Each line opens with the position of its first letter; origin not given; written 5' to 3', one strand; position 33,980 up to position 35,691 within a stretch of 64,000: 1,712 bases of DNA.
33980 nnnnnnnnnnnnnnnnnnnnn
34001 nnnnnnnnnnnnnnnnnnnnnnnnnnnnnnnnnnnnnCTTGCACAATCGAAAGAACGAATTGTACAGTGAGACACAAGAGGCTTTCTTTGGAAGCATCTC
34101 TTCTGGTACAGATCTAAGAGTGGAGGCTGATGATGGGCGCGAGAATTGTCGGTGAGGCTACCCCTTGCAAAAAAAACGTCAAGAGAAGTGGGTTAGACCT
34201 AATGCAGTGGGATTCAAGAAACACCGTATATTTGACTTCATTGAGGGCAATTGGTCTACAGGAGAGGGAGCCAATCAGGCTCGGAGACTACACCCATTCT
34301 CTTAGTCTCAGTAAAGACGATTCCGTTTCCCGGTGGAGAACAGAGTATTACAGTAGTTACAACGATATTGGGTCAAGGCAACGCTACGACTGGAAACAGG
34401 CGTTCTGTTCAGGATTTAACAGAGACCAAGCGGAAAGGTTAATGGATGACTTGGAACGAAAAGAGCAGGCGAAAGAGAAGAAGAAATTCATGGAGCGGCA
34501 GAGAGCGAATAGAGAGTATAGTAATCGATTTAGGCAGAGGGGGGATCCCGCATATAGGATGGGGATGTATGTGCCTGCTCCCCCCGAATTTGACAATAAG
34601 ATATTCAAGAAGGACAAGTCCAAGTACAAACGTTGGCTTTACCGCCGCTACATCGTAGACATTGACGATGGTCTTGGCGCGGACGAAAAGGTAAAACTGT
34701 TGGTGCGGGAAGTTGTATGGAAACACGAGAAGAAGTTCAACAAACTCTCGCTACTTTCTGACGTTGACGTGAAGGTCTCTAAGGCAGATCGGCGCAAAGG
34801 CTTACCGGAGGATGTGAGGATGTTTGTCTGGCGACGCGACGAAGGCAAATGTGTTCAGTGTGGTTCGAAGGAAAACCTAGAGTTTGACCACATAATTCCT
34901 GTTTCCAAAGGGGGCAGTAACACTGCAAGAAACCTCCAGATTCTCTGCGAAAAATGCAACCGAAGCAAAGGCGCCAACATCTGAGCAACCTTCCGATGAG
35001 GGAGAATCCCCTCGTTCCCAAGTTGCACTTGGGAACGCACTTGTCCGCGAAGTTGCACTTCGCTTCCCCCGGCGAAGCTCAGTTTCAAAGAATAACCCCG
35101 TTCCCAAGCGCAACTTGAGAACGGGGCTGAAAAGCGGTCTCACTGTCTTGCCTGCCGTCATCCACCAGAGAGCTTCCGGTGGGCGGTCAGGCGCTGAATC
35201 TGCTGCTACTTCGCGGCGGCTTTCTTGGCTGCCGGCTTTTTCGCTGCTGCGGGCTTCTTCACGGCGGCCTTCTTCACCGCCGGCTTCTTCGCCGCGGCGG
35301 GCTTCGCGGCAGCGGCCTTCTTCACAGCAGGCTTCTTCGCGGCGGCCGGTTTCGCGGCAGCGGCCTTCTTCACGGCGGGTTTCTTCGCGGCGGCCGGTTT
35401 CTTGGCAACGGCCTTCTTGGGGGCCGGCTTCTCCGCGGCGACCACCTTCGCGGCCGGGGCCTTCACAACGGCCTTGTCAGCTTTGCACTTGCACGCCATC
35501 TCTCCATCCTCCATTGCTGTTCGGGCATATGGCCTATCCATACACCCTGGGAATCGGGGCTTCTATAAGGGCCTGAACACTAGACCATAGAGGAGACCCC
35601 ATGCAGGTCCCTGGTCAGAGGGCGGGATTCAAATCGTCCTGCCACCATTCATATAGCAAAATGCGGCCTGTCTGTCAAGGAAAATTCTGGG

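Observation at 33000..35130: Low-GC two-gene island (Zn-ribbon protein + HNH nuclease) inserted between flotillin and a histone-like gene: candidate novel defence cassette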

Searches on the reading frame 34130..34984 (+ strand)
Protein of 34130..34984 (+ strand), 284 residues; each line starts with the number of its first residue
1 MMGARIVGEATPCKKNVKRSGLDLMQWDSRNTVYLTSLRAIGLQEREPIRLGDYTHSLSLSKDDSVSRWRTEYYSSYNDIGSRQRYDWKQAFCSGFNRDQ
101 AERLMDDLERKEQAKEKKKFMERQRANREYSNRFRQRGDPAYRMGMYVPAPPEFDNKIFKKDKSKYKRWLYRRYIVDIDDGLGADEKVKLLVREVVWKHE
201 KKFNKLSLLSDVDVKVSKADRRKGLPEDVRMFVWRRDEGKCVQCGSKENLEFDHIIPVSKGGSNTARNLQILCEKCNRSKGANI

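Call 3: search_protein_families(library=pfam, proteins=[window:34130-34984:+], max_evalue=0.1)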
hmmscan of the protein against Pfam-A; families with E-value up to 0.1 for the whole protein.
window:34130-34984:+ (284 aa): 5 families
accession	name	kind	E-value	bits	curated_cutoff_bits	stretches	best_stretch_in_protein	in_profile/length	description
PF01844.29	HNH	-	1.3e-13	51.3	21.4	1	241-282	1-46/47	HNH endonuclease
PF14279.12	HNH_5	-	4.1e-13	49.5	27.5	1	241-284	1-47/56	HNH endonuclease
PF13395.12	HNH_4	-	2.3e-05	24.7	22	1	248-282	16-50/54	HNH endonuclease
PF02945.21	Endonuclease_7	-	0.015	15.7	23.6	1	224-281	9-64/82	Recombination endonuclease VII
PF05766.18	NinG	-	0.035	14.4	25.4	0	229-284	83-143/193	Bacteriophage Lambda NinG protein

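Call 4: search_protein_families(library=padloc, proteins=[window:34130-34984:+], max_evalue=1)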
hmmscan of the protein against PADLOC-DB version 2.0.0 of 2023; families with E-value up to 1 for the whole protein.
window:34130-34984:+ (284 aa): 18 families
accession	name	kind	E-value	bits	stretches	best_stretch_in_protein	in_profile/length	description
PDLC03478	REase_II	-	3.4e-06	24.9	1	212-280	83-158/219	Type II restriction enzyme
PDLC03431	REase_II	-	7e-06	23.7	1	251-280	177-206/246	Type II restriction enzyme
PDLC01256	Cas9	-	2.1e-05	21.5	1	227-282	500-561/711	"CAS-II-A,CAS-II-B,CAS-II-C; effector__SPE"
PDLC00337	PtuB1|PtuB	-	0.0002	19.3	1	216-282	34-106/216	Unknown function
PDLC04266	PDC-M01B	-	0.00022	18.9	1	236-282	92-140/281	-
PDLC00973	Cas9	-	0.00049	16.7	1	232-282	598-657/830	CRISPR subtype II RNA-guided endonuclease Cas9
PDLC03656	mREase_IV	-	0.00079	17.2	1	247-279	222-254/277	Type IV methyl-directed restriction enzyme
PDLC02859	DpdF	-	0.00091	15.8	1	233-283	2-55/545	DpdF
PDLC04248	PDC-M01B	-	0.0016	16.4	1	237-282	33-80/216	-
PDLC04264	PDC-M01B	-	0.0018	16.1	1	237-283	99-147/282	-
PDLC04259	PDC-M01B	-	0.0026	15.7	1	238-283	94-141/277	-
PDLC00325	PtuB1|PtuB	-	0.0041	14.8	1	224-282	37-103/213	Unknown function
PDLC04251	PDC-M01B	-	0.0065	13.9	1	238-283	98-145/279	-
PDLC04260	PDC-M01B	-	0.0081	13.7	1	239-280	99-142/286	-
PDLC04255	PDC-M01B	-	0.0097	13.6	1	238-284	107-155/285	-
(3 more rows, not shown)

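Call 5: search_protein_families(library=ncbifam, proteins=[window:34130-34984:+], max_evalue=1)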
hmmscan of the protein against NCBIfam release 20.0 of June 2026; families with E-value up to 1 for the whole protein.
window:34130-34984:+ (284 aa): 2 families
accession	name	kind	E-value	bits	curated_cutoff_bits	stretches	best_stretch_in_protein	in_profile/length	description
NF040563.1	guided_IscB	equivalog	6.6e-14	51.7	175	1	228-282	182-237/314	RNA-guided endonuclease IscB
NF049971.1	CRISPR_Cas9d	exception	1.9e-06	26.8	375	1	222-281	529-594/986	type II CRISPR RNA-guided endonuclease Cas9d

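Call 6: search_protein_families(library=phrogs, proteins=[window:34130-34984:+], max_evalue=1)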
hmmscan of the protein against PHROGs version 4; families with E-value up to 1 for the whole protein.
window:34130-34984:+ (284 aa): 50 families (the best 25 are shown)
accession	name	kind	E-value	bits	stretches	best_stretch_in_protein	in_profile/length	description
phrog_7785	-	DNA, RNA and nucleotide metabolism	1.4e-18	68.3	1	192-283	23-114/147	HNH endonuclease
phrog_6050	-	DNA, RNA and nucleotide metabolism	1.5e-18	67.8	1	213-283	286-360/402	HNH endonuclease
phrog_589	-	DNA, RNA and nucleotide metabolism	6.3e-14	53.1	1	228-282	81-140/179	HNH endonuclease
phrog_2118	-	DNA, RNA and nucleotide metabolism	2e-13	51.6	1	189-282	125-223/301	HNH endonuclease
phrog_16726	-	DNA, RNA and nucleotide metabolism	2.5e-13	51.4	1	217-282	76-142/308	HNH endonuclease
phrog_2214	-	DNA, RNA and nucleotide metabolism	1.9e-12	48.1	1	222-282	177-238/429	HNH endonuclease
phrog_333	-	DNA, RNA and nucleotide metabolism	1.5e-11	45.6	1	217-281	9-79/138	HNH endonuclease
phrog_144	-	DNA, RNA and nucleotide metabolism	1.5e-11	45.3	1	228-282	74-134/175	HNH endonuclease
phrog_7370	-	DNA, RNA and nucleotide metabolism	7.1e-11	43.2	1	217-279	20-82/115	HNH endonuclease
phrog_338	-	DNA, RNA and nucleotide metabolism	1.2e-10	42.3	1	236-282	205-261/340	HNH endonuclease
phrog_5718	-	DNA, RNA and nucleotide metabolism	1.5e-10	41.6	1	216-282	106-175/394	HNH endonuclease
phrog_5956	-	DNA, RNA and nucleotide metabolism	4.1e-10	40.5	1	210-280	30-107/138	HNH endonuclease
phrog_740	-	DNA, RNA and nucleotide metabolism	6.4e-10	39.5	1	213-279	13-83/332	HNH endonuclease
phrog_16986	-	unknown function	1.2e-09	39.1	1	222-281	4-66/248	-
phrog_1035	-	DNA, RNA and nucleotide metabolism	1.5e-09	39.2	1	130-282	115-212/271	endonuclease VII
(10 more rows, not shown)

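Call 13: find_homologous_proteins(query=window:34130-34984:+)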
Query window:34130-34984:+ (284 aa): 1951 proteins with E <= 0.001 among 2683 candidates; the best 120 are listed.
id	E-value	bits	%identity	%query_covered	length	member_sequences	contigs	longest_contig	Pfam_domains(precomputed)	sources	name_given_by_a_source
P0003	5.8e-189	645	100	100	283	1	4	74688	PF13395.13,PF01844.30,PF14279.13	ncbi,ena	-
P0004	1.7e-45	174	61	47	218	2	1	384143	PF13395.13,PF01844.30,PF14279.13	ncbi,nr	ncbi:MAG: hypothetical protein GC168_10025 [Candidatus Hydrogenedens sp.]|nr:hypothetical protein [C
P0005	4.2e-41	159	54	48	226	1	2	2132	PF01844.30,PF14279.13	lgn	-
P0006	5.7e-41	159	54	53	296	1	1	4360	PF01844.30,PF14279.13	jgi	jgi:hypothetical protein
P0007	2.0e-40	157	59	41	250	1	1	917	PF01844.30,PF14279.13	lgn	-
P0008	3.7e-40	156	53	47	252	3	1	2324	PF01844.30,PF14279.13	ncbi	-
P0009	1.3e-39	155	50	55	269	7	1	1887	PF01844.30,PF14279.13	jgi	-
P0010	1.1e-37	148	59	41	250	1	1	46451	PF01844.30,PF14279.13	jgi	jgi:HNH endonuclease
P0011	1.3e-37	148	58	41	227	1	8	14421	PF01844.30,PF14279.13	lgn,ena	-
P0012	4.9e-37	146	53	48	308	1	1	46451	PF13395.13,PF01844.30,PF14279.13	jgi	jgi:HNH endonuclease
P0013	4.1e-36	143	47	63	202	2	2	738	PF01844.30,PF14279.13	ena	-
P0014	1.3e-35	142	48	54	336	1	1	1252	PF13395.13,PF01844.30,PF14279.13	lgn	-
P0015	9.4e-34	135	48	52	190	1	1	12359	PF01844.30,PF14279.13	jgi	jgi:hypothetical protein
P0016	1.1e-33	135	44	58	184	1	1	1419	PF13395.13,PF01844.30,PF14279.13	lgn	-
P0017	2.5e-33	134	54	42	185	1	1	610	PF01844.30,PF14279.13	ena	-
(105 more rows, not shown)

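Call 25: find_encoding_contigs(protein=P0004, flank=6000, max_places=2)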
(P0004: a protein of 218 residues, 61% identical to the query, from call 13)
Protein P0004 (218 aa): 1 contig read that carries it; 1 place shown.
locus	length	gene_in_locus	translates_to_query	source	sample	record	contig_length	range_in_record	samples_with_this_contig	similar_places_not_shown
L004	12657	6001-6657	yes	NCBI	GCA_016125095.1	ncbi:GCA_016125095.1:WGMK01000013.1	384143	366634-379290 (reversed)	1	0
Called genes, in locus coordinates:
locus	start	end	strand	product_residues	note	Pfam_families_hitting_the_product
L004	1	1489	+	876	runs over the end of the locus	PF02743:dCache_1, PF00672:HAMP, PF28019:HmpF (weak), PF00015:MCPsignal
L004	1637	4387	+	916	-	PF10282:Lactonase (faint), PF04185:Phosphoesterase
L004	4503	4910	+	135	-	-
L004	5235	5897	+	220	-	-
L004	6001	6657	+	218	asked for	PF01844:HNH, PF13395:HNH_4 (weak), PF14279:HNH_5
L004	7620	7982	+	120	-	-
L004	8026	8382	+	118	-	-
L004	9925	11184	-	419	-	-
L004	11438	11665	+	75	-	-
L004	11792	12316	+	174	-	-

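Call 30: search_solved_structures(query=window:34130-34984:+, max_evalue=0.01)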
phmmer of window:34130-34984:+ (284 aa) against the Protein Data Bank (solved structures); distinct sequences matched with E-value up to 0.01: 9.
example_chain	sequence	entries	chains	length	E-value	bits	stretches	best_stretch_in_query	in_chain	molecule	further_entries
8d2k_A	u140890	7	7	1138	1.2e-05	28.3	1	238-282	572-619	CRISPR-associated endonuclease, Csn1 family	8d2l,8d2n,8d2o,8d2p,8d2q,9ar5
9nvu_P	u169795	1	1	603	1.4e-05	28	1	233-278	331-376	OrufIscB-REC-swap 49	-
4h9d_A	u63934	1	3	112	2.1e-05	27.5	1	213-280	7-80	HNH endonuclease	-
9lgi_A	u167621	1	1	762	0.00075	22.4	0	217-280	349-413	HNH nuclease domain-containing protein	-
9k32_A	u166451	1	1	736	0.0011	21.9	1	227-282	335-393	HNH nuclease domain-containing protein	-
8zq9_B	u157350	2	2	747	0.0018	21.2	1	229-281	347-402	a protein | HNH nuclease domain-containing protein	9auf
8w2z_A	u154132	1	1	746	0.0018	21.1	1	229-281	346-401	HNH nuclease domain-containing protein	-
8w2s_A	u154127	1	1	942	0.0024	20.7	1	229-281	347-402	HNH nuclease domain-containing protein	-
4ogc_A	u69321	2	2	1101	0.0025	20.7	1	239-281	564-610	HNH endonuclease domain protein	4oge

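Call 45: find_related_loci(query=A3, collection=viral_contigs, flank=6000)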
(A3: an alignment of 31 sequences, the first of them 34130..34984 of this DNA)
Query A3 (284 aa) in viral_contigs; peptide patterns used: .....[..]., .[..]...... (x = any residue, [..] = any of these).
295 stretches matched a pattern; 133 encode a relative of the query (tblastn E <= 1e-3); the best 80 are kept; 80 distinct loci.
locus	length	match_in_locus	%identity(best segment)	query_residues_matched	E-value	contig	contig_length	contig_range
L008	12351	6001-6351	49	166-284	3e-29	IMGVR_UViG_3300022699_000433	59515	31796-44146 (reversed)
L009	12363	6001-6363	45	169-284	3e-28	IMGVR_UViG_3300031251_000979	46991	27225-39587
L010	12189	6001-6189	71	222-284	1e-27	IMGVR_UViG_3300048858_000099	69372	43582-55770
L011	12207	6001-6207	62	216-284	8e-27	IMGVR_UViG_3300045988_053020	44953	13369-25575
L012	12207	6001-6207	62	216-284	4e-26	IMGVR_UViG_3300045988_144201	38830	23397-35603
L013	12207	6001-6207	62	216-284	2e-25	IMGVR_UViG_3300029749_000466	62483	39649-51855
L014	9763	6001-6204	65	217-284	6e-25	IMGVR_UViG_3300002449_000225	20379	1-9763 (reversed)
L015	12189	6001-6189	67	222-284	3e-25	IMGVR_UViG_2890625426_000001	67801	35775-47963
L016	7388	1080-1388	42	181-284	4e-24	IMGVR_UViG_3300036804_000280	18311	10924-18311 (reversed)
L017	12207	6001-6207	61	216-284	5e-24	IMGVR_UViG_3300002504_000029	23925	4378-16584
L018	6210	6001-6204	62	217-284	6e-24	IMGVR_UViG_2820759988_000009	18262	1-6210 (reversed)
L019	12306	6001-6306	47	177-284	7e-24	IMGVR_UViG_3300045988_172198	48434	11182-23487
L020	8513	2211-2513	50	192-284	1e-23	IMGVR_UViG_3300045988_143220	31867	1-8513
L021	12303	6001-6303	50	192-284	2e-23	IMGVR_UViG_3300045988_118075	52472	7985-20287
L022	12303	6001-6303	50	192-284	2e-23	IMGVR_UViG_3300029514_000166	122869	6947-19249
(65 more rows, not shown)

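Call 50: find_related_loci(query=A3, collection=metagenome_contigs, flank=5000)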
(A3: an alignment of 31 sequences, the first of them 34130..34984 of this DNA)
Query A3 (284 aa) in metagenome_contigs; peptide patterns used: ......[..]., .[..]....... (x = any residue, [..] = any of these).
600 stretches matched a pattern (row limit reached: there are more); 555 encode a relative of the query (tblastn E <= 1e-3); the best 80 are kept; 80 distinct loci.
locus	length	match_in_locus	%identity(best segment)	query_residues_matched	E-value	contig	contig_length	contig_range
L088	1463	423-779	50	169-284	2e-37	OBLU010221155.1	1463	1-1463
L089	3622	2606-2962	55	169-284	2e-35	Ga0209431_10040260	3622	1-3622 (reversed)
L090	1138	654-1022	46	169-284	7e-37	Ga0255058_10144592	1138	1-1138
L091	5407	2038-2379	55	169-284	5e-35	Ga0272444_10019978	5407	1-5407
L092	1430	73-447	54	162-284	2e-35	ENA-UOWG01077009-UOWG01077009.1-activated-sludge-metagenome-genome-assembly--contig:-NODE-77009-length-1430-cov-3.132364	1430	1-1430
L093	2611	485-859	48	158-284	1e-34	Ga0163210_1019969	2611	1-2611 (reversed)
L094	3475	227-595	47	166-284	2e-34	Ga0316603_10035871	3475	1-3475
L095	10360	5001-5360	52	168-284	3e-34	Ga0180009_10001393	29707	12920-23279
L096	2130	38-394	51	164-284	2e-34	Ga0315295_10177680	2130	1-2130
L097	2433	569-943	51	158-284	4e-34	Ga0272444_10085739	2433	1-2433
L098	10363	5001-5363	48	169-284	1e-33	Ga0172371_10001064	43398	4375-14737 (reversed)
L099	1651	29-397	51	166-284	4e-34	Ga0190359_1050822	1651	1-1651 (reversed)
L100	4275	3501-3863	48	169-284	1e-33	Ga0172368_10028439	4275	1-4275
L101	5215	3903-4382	39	118-284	9e-34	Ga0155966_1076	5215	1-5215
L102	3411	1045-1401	50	169-284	1e-33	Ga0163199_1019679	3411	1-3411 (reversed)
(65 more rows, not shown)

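Call 60: predict_structure(alignment_id=A3)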
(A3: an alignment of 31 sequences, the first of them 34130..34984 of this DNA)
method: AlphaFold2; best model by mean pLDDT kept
length: 284 residues; sequences in the alignment: 31
mean_pLDDT: 72.0   pTM: 0.51
mean pLDDT of the five models: 72.0, 71.5, 70.0, 68.5, 67.8
residues with pLDDT >= 90: 68; 70-90: 90; 50-70: 75; < 50: 51
segments of 3 or more residues with pLDDT < 50: 66-86, 91-93, 142-163
pLDDT, mean of each block of 10 residues (from residue 1): 85 62 63 65 79 73 50 44 48 63 86 90 83 65 43 43 66 90 84 96 93 76 73 90 93 66 66 88 49
secondary structure, 60 per line:
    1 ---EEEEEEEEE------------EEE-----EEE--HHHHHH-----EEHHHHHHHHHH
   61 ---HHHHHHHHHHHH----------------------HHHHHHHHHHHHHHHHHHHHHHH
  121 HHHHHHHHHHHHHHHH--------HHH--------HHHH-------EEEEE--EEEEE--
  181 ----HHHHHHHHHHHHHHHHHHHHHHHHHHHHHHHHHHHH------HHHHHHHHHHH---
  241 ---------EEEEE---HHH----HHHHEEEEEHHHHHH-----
elements in order: E4-12 E25-27 E33-35 H38-43 H51-60 H64-75 H98-136 H156-159 E167-171 E174-178 H185-220 H227-237 E250-254 H265-268 E269-273 H274-279

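Call 68: fold_search(model_id=the predicted structure, library=pdb)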
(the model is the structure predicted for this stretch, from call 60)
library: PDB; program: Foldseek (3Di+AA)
matches with E <= 10: 106; with E <= 0.001: 0
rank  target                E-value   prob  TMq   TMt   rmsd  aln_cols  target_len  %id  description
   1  4h9d_C                6.5e-03  0.99  0.16  0.44   5.4        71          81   31  Crystal Structure of Mn-dependent Gme HNH nicking endonuclease from Geobacter metallireducens GS-15, Northeast Structu (released 2012-10-10)
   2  8d2q_A                1.2e-02  0.97  0.17  0.06  18.6       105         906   28  Structure of Acidothermus cellulolyticus Cas9 ternary complex (Post-cleavage 1) (released 2023-12-20)
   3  6ghc_B                1.3e-02  0.91  0.17  0.17  17.1       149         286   21  Modification dependent EcoKMcrA restriction endonuclease (released 2018-08-08)
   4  7rwm_A                2.4e-02  1.00  0.17  0.14   3.6        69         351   19  Structure of Cap5 from Lactococcus lactis (released 2021-11-10)
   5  7rwm_B                3.1e-02  1.00  0.17  0.14   3.5        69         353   19  Structure of Cap5 from Lactococcus lactis (released 2021-11-10)
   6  9j1y_A                3.6e-02  0.97  0.16  0.29  15.0        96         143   17  Crystal structure of Nme1Cas9 HNH domain bound to anti-CRISPR AcrIIC1Boe. (released 2026-03-04)
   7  6ghc_A                3.6e-02  0.84  0.21  0.21  11.8       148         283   20  Modification dependent EcoKMcrA restriction endonuclease (released 2018-08-08)
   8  8fm1_L                3.8e-02  1.00  0.17  0.13   5.5        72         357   25  Structure of CBASS Cap5 from Pseudomonas syringae in the absence of a ligand (apo form dimer) (released 2024-02-07)
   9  4h9d_A                3.8e-02  0.97  0.16  0.38   3.7        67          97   31  Crystal Structure of Mn-dependent Gme HNH nicking endonuclease from Geobacter metallireducens GS-15, Northeast Structu (released 2012-10-10)
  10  9j2g_A                4.3e-02  0.96  0.16  0.31  13.3        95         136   18  Crystal structure of Nme1Cas9 HNH domain bound to anti-CRISPR AcrIIC1Vei (released 2026-03-04)
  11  8zda_A                6.4e-02  0.94  0.16  0.05  16.1        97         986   21  Cryo-EM structure of eSaCas9_NNG-guide RNA-target DNA complex in a catalytically active state (released 2025-11-05)
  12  5vgb_A                6.9e-02  0.90  0.16  0.30  15.8        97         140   15  Crystal structure of NmeCas9 HNH domain bound to anti-CRISPR AcrIIC1 (released 2017-08-30)
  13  8zcz_A                1.2e-01  0.72  0.17  0.06  18.7       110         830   18  Cryo-EM structure of eSaCas9_NNG-guide RNA-target DNA complex in an interrogation state (released 2025-11-05)
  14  9mb6_A                1.3e-01  0.87  0.16  0.05  16.1        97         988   21  Cryo-EM structure of wild-type SaCas9-guide RNA-mismatched target DNA complex (released 2026-03-18)
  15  8fmf_C                1.5e-01  0.99  0.17  0.13   3.8        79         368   23  Structure of CBASS Cap5 from Pseudomonas syringae as an activated tetramer with the cyclic dinucleotide 3'2'-c-diAMP l (released 2024-02-07)
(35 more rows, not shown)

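Call 74: search_protein_families(library=pfam, alignment_id=A4, max_evalue=0.00001)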
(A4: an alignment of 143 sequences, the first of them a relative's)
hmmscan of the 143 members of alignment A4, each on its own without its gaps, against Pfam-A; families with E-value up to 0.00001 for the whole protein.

A. member 1, L091:9-1706:+ (566 aa): 3 families
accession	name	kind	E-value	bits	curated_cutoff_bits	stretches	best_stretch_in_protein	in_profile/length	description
PF11867.13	T1RH-like_C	-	5e-129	430.8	26.8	1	237-561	2-327/329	Type I restriction enzyme HindI endonuclease subunit-like, C-terminal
PF22679.2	T1R_D3-like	-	5.4e-22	79.3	27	1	149-219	84-156/158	Type I restriction enzyme subunit R domain 3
PF18766.7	SWI2_SNF2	-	2.5e-07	31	26.7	1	2-49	174-218/221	SWI2/SNF2 ATPase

B. families by the number of members that match (of 143 scanned): 123 families (the first 25 are shown)
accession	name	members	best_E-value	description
PF18766.7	SWI2_SNF2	2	1e-62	SWI2/SNF2 ATPase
PF06508.19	QueC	2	7.6e-39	Queuosine biosynthesis protein QueC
PF08843.17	AbiEii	2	1.1e-33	Nucleotidyl transferase AbiEii toxin, Type IV TA system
PF00589.27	Phage_integrase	2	4.3e-26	Phage integrase family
PF00156.33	Pribosyltran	2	1.7e-24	Phosphoribosyl transferase domain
PF22679.2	T1R_D3-like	2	5.4e-22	Type I restriction enzyme subunit R domain 3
PF00561.26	Abhydrolase_1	2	1.8e-19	alpha/beta hydrolase fold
PF01590.32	GAF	2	1.7e-17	GAF domain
PF00702.32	Hydrolase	2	2.2e-16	haloacid dehalogenase-like hydrolase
PF13185.12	GAF_2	2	1.8e-15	GAF domain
PF13419.12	HAD_2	2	7.5e-15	Haloacid dehalogenase-like hydrolase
PF01381.28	HTH_3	2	1.1e-12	Helix-turn-helix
PF13560.12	HTH_31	2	1.7e-10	Helix-turn-helix domain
PF12146.15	Hydrolase_4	2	9.9e-09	Serine aminopeptidase, S33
PF08238.18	Sel1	1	5.9e-159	Sel1 repeat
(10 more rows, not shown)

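Call 90: find_encoding_contigs(protein=P0003, flank=10000, max_places=8)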
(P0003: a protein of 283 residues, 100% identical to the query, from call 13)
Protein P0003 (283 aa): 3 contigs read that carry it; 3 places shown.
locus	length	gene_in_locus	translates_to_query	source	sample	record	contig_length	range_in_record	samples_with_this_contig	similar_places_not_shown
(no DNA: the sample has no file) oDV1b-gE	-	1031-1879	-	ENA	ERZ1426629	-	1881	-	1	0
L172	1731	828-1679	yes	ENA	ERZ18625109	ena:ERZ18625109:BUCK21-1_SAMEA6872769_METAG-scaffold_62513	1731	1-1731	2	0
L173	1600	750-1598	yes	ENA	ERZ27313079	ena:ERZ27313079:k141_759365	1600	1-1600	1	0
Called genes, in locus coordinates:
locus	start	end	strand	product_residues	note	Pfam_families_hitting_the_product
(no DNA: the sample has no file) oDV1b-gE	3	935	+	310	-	?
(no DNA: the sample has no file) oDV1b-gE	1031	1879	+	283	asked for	PF13395:HNH_4 (faint), PF01844:HNH, PF14279:HNH_5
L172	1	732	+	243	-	?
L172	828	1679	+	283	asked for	PF13395:HNH_4 (faint), PF01844:HNH, PF14279:HNH_5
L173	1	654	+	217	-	?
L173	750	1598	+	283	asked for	PF13395:HNH_4 (faint), PF01844:HNH, PF14279:HNH_5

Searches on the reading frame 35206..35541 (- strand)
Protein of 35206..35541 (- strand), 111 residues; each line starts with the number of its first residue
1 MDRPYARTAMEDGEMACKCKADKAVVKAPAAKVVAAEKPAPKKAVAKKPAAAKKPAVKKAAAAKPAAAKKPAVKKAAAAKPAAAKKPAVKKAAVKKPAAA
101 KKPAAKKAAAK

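Call 3: search_protein_families(library=pfam, proteins=[window:35206-35541:-], max_evalue=0.1)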
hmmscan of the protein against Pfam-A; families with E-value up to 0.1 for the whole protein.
window:35206-35541:- (111 aa): 2 families
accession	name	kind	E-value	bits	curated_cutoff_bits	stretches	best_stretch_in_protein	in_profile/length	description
PF07382.16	HC2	-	1.3e-06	29.1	40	1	8-85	73-150/194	Histone H1-like nucleoprotein HC2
PF02095.21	Extensin_1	-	9.9e-05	22.7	105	1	27-104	33-126/171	Extensin-like protein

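Call 33: find_encoding_contigs(protein=window:35206-35541:-, flank=6000, max_places=8)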
Protein window:35206-35541:- (111 aa): no gene with exactly this product is on record in the collection.
